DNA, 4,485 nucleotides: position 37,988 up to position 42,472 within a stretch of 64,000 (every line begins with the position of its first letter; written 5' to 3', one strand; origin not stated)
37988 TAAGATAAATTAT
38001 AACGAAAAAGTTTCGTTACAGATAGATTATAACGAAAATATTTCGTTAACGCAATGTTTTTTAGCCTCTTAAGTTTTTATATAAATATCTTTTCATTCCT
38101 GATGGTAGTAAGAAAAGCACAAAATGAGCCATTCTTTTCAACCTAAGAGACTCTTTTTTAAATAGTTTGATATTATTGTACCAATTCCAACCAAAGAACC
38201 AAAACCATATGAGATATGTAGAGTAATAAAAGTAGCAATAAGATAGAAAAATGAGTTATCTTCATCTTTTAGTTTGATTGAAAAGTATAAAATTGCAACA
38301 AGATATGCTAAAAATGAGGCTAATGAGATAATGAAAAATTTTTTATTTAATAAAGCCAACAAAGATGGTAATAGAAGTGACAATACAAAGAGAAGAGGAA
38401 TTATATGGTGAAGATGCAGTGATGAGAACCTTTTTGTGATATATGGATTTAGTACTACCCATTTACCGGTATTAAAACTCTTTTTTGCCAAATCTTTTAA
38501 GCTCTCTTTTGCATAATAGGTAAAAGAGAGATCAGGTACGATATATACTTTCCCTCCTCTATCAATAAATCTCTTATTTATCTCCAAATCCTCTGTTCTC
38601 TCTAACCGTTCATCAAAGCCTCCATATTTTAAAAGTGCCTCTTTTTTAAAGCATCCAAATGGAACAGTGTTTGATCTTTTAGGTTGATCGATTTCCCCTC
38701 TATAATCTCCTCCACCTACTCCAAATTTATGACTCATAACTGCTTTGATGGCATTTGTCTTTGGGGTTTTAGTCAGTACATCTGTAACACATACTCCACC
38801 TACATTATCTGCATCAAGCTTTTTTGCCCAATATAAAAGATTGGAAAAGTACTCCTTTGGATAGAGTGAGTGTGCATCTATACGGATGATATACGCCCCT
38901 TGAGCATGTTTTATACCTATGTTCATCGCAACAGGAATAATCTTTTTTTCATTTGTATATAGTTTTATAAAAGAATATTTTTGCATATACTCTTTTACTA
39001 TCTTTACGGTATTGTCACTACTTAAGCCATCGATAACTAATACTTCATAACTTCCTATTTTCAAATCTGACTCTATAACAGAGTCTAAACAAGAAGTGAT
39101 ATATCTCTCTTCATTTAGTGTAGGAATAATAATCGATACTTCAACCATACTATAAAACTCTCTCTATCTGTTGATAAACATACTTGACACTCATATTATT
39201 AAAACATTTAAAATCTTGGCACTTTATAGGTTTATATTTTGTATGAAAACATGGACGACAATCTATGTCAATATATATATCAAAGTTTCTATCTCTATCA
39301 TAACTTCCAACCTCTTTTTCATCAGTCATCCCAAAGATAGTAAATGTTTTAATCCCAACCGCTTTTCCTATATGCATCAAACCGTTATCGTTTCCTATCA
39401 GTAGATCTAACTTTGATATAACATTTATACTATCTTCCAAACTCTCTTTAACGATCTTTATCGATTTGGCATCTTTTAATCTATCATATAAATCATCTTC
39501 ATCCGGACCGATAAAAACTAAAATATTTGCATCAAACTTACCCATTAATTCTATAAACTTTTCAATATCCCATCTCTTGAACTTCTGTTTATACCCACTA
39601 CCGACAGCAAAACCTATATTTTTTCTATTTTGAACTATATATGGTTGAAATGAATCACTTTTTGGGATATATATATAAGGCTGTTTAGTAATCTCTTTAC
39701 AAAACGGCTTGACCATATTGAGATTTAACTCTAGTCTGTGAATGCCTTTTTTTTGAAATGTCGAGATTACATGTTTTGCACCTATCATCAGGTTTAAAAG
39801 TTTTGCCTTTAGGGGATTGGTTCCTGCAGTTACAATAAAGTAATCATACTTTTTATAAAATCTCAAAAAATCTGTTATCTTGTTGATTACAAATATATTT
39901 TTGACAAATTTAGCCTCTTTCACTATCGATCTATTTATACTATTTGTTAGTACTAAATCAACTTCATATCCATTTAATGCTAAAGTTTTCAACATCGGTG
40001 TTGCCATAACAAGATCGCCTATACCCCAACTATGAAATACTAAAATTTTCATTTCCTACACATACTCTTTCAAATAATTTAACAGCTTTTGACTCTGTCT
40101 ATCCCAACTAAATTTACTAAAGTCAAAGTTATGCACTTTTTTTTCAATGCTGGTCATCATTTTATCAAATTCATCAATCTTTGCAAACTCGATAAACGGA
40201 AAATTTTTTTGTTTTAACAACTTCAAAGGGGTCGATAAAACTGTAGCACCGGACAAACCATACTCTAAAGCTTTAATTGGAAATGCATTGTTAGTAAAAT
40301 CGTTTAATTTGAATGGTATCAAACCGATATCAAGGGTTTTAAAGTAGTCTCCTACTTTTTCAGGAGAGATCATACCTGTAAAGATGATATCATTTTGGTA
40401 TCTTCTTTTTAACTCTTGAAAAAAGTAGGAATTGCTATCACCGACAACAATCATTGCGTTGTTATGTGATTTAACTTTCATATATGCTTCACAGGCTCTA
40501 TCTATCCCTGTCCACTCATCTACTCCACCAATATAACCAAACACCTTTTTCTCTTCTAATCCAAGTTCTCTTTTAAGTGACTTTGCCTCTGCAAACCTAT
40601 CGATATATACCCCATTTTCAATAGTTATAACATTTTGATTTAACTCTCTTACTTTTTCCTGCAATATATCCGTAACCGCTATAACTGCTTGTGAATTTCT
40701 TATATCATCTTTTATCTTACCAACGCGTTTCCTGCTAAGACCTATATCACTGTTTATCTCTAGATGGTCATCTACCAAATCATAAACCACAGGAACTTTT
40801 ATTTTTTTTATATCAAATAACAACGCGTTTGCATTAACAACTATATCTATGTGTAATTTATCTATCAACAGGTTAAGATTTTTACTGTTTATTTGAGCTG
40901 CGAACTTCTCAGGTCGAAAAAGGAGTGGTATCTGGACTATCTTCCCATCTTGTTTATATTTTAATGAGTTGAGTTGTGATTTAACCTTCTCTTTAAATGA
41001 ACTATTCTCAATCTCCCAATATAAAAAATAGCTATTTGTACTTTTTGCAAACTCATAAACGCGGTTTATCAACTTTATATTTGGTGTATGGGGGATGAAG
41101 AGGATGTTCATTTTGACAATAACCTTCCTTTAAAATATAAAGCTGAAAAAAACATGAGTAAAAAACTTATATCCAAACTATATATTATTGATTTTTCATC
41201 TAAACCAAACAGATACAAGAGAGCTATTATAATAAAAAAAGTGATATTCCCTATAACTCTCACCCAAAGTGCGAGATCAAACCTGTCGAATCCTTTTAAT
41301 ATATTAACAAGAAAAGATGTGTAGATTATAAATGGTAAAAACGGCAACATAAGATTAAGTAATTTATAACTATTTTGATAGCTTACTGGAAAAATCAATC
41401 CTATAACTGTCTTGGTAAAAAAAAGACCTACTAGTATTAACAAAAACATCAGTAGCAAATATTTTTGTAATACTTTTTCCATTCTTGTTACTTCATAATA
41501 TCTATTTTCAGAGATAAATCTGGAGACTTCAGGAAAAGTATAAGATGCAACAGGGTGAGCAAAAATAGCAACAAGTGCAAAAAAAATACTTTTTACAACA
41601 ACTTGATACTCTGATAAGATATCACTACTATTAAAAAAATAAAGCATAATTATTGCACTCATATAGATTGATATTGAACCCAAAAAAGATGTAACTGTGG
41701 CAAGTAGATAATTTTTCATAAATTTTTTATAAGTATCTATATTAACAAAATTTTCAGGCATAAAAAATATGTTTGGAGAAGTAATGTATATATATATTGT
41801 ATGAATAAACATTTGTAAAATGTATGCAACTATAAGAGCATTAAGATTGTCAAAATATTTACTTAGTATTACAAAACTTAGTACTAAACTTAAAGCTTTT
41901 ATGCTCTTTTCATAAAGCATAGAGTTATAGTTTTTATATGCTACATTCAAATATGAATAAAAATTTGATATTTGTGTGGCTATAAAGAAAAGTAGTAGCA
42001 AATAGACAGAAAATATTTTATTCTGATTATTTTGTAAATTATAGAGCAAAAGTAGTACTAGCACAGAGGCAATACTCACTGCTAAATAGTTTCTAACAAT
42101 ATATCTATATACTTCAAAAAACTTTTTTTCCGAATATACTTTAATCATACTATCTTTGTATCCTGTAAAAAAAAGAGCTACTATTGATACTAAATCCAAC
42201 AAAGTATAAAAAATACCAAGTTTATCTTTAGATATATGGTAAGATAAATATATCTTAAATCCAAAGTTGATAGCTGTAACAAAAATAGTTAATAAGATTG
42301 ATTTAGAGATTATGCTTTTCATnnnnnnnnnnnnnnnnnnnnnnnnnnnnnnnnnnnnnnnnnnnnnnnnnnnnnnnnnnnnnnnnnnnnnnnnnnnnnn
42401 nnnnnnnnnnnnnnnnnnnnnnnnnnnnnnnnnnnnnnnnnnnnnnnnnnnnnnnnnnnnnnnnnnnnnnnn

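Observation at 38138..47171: AT-rich nine-gene operon grafted onto the pglB locus: glycan assembly plus an unassigned CDP-head-group pathway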

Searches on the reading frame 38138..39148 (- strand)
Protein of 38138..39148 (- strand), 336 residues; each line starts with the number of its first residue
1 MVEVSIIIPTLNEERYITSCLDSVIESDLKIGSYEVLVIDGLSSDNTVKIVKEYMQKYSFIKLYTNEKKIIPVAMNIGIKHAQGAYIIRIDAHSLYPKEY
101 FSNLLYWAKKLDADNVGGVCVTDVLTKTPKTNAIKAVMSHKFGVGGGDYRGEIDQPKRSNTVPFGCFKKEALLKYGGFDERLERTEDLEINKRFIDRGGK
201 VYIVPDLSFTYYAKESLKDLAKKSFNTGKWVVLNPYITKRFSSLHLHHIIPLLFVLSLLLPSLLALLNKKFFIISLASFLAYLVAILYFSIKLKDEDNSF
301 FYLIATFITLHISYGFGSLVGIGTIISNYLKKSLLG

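Call 4: search_protein_families(library=pfam, proteins=[window:38138-39148:-], max_evalue=0.01)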
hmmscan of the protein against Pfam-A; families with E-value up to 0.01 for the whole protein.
window:38138-39148:- (336 aa): 4 families
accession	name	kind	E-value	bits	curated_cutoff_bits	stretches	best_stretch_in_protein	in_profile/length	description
PF00535.33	Glycos_transf_2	-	3.9e-28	98.9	23.3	1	5-140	1-132/168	Glycosyl transferase family 2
PF13641.12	Glyco_tranf_2_3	-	4.1e-13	50.3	27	1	4-223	3-223/230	Glycosyltransferase like family 2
PF10111.15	Glyco_tranf_2_2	-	3.4e-09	37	27.3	1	5-108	1-106/276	Glycosyltransferase like family 2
PF13632.12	Glyco_trans_2_3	-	0.0071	16.6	27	0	166-287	78-196/198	Glycosyl transferase family group 2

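Call 5: search_protein_families(library=ncbifam, proteins=[window:38138-39148:-], max_evalue=0.01)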
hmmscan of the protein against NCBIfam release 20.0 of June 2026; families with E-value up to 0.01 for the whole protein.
window:38138-39148:- (336 aa): 22 families
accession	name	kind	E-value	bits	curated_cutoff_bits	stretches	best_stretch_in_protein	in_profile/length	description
NF041875.1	EPS_EpsD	equivalog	1e-16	61.3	370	1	4-210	1-206/325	exopolysaccharide biosynthesis glycosyltransferase EpsD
NF007482.0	PRK10073.1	equivalog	3.4e-16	59.2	423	1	3-115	7-117/334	glycosyltransferase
TIGR04283.1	glyco_like_mftF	equivalog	5.4e-14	52.3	182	1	4-202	1-176/221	TIGR04283 family arsenosugar biosynthesis glycosyltransferase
TIGR03937.1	PgaC_IcaA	equivalog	1.7e-11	43.7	422.3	1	3-99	46-141/407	poly-beta-1,6-N-acetyl-D-glucosamine synthase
NF047683.1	TeichurnBiosyTuaG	equivalog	3.2e-11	43.3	400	1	3-109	7-112/252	teichuronic acid biosynthesis protein TuaG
TIGR03965.1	mycofact_glyco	equivalog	4.2e-11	42.4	280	1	3-223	75-292/467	mycofactocin biosynthesis glycosyltransferase MftF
NF038302.1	EPS_HpsE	equivalog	3.2e-10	39.5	300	1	3-109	2-112/307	hormogonium polysaccharide biosynthesis glycosyltransferase HpsE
TIGR03111.1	glyc2_xrt_Gpos1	hypoth_equivalog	3.7e-10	39.2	363.95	1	3-237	50-294/439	TIGR03111 family XrtG-associated glycosyltransferase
NF038299.1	EPS_HpsN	equivalog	5.3e-10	38.8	425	1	3-119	2-115/317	hormogonium polysaccharide biosynthesis glycosyltransferase HpsN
NF045692.1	OglycostaseCruG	equivalog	1.4e-09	37.4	600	1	2-110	41-154/386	2'-O-glycosyltransferase CruG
TIGR04182.1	glyco_TIGR04182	equivalog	4.8e-09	36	325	1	3-119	1-108/293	S-layer glycoprotein N-glycosyltransferase AglJ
NF053739.1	GlytfEpsEBac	equivalog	5e-09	35.5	450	1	3-95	2-94/265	glycosyltransferase EpsE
NF050050.1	ProtGlycPglI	equivalog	5.8e-08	32.5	500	1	2-105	2-105/306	GalNAc(5)-diNAcBac-PP-undecaprenol beta-1,3-glucosyltransferase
NF007986.1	PRK10714.1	equivalog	8.9e-08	31.5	529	1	3-149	7-157/316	undecaprenyl-phosphate 4-deoxy-4-formamido-L-arabinose transferase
NF041394.1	GtaseAglG_Halo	equivalog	1.5e-07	31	440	1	3-191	2-187/304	glucosyl-dolichyl phosphate glucuronosyltransferase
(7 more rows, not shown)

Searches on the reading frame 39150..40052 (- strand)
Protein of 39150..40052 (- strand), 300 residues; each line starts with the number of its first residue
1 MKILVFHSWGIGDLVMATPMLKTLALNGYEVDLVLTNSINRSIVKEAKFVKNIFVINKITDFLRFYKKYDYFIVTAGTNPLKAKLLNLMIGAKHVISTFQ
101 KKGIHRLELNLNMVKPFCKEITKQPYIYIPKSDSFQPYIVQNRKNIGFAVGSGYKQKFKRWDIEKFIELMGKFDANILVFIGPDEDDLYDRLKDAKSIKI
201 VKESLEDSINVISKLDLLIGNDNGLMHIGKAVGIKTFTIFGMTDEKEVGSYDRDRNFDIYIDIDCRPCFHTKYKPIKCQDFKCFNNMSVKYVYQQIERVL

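Call 4: search_protein_families(library=pfam, proteins=[window:39150-40052:-], max_evalue=0.01)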
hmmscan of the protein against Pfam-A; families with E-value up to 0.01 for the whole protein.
window:39150-40052:- (300 aa): 1 family
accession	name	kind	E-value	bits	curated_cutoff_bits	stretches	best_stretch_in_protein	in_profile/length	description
PF01075.23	Glyco_transf_9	-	1.2e-17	64.5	22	1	136-271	102-239/247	Glycosyltransferase family 9 (heptosyltransferase)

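Call 5: search_protein_families(library=ncbifam, proteins=[window:39150-40052:-], max_evalue=0.01)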
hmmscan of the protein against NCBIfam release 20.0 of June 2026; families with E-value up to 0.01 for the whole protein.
window:39150-40052:- (300 aa): 6 families
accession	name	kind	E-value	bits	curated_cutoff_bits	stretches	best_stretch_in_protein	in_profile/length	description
TIGR02195.1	heptsyl_trn_II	equivalog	5.2e-14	52.1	134.6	1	140-299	171-337/339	lipopolysaccharide heptosyltransferase II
TIGR02193.1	heptsyl_trn_I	equivalog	6e-10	38.8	185.3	1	157-257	192-298/320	lipopolysaccharide heptosyltransferase I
NF007742.0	PRK10422.1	equivalog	3.2e-07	29.5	467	1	101-246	135-294/352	lipopolysaccharide core heptosyltransferase RfaQ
NF008204.0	PRK10964.1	equivalog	7.8e-05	21.9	437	1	167-255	203-294/322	lipopolysaccharide heptosyltransferase RfaC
TIGR02201.1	heptsyl_trn_III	equivalog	0.00031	19.9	170.2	1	95-247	127-293/344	putative lipopolysaccharide heptosyltransferase III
NF008162.0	PRK10916.1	equivalog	0.00068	18.9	569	0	201-241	248-288/348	ADP-heptose--LPS heptosyltransferase RfaF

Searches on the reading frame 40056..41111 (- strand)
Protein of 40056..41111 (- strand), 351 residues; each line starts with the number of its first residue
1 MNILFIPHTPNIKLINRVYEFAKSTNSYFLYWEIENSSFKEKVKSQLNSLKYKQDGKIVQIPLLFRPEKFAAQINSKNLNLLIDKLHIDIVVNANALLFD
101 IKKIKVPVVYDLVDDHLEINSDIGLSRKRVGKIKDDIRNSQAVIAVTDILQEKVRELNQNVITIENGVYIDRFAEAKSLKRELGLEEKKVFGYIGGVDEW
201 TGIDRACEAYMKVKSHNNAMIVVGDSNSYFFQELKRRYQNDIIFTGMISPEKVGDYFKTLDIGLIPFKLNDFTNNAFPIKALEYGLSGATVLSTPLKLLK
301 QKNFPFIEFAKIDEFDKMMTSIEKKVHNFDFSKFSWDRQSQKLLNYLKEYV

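Call 4: search_protein_families(library=pfam, proteins=[window:40056-41111:-], max_evalue=0.01)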
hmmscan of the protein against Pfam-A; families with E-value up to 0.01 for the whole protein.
window:40056-41111:- (351 aa): 2 families
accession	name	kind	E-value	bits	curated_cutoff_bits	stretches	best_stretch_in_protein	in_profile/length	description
PF13692.12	Glyco_trans_1_4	-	2.1e-09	38.2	27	1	189-296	2-108/142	Glycosyl transferases group 1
PF00534.26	Glycos_transf_1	-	1.3e-08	35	26.4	1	180-294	6-122/172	Glycosyl transferases group 1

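Call 5: search_protein_families(library=ncbifam, proteins=[window:40056-41111:-], max_evalue=0.01)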
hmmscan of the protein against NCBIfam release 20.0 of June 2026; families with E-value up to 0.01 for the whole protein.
window:40056-41111:- (351 aa): 8 families
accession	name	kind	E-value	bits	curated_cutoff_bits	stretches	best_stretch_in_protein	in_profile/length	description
NF047676.1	TeichurnBiosyTuaH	equivalog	2.4e-20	72.8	550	1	137-301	156-326/384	teichuronic acid biosynthesis protein TuaH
TIGR04063.1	stp3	hypoth_equivalog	4.3e-14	52.2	442.05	1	92-285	103-315/397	TIGR04063 family PEP-CTERM/XrtA system glycosyltransferase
TIGR04157.1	glyco_rSAM_CFB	subfamily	7.2e-10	38.4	400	1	148-267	182-308/406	TIGR04157 family glycosyltransferase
NF047684.1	TeichurnBiosyTuaC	equivalog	1.2e-09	37.6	550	1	102-266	129-296/391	teichuronic acid biosynthesis protein TuaC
TIGR04047.1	MSMEG_0565_glyc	hypoth_equivalog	9.9e-06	24.9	259.85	1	135-233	134-240/373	MSMEG_0565 family glycosyltransferase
NF012028.0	PRK15484.1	subfamily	1.3e-05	24.4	618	1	159-293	161-306/380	lipopolysaccharide N-acetylglucosaminyltransferase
NF007640.0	PRK10307.1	subfamily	0.0034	16.3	276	1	158-280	193-322/411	WcaI family glycosyltransferase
TIGR02095.1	glgA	subfamily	0.007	15.1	328.45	0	174-241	277-350/477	glycogen/starch synthase, ADP-glucose type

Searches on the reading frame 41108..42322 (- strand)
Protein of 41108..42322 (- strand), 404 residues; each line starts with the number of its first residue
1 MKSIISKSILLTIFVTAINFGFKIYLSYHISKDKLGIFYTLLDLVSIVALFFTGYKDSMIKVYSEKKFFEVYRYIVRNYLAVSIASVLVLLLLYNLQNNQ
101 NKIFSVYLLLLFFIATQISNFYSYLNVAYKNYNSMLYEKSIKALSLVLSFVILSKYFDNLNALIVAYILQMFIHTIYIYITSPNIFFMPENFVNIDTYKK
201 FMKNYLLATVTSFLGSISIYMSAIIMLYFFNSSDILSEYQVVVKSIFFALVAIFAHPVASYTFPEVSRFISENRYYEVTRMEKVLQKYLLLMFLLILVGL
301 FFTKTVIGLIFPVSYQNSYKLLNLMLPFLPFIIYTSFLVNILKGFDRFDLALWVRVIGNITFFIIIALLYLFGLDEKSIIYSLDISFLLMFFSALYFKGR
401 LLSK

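Call 4: search_protein_families(library=pfam, proteins=[window:41108-42322:-], max_evalue=0.01)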
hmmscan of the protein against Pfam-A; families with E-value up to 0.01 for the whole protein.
window:41108-42322:- (404 aa): 1 family
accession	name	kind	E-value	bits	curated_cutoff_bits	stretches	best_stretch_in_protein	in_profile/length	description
PF01943.22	Polysacc_synt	-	9.3e-06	25.7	28.2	1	9-268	9-272/274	Polysaccharide biosynthesis protein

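Call 5: search_protein_families(library=ncbifam, proteins=[window:41108-42322:-], max_evalue=0.01)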
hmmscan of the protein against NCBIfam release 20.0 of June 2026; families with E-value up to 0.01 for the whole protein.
window:41108-42322:- (404 aa): 0 families
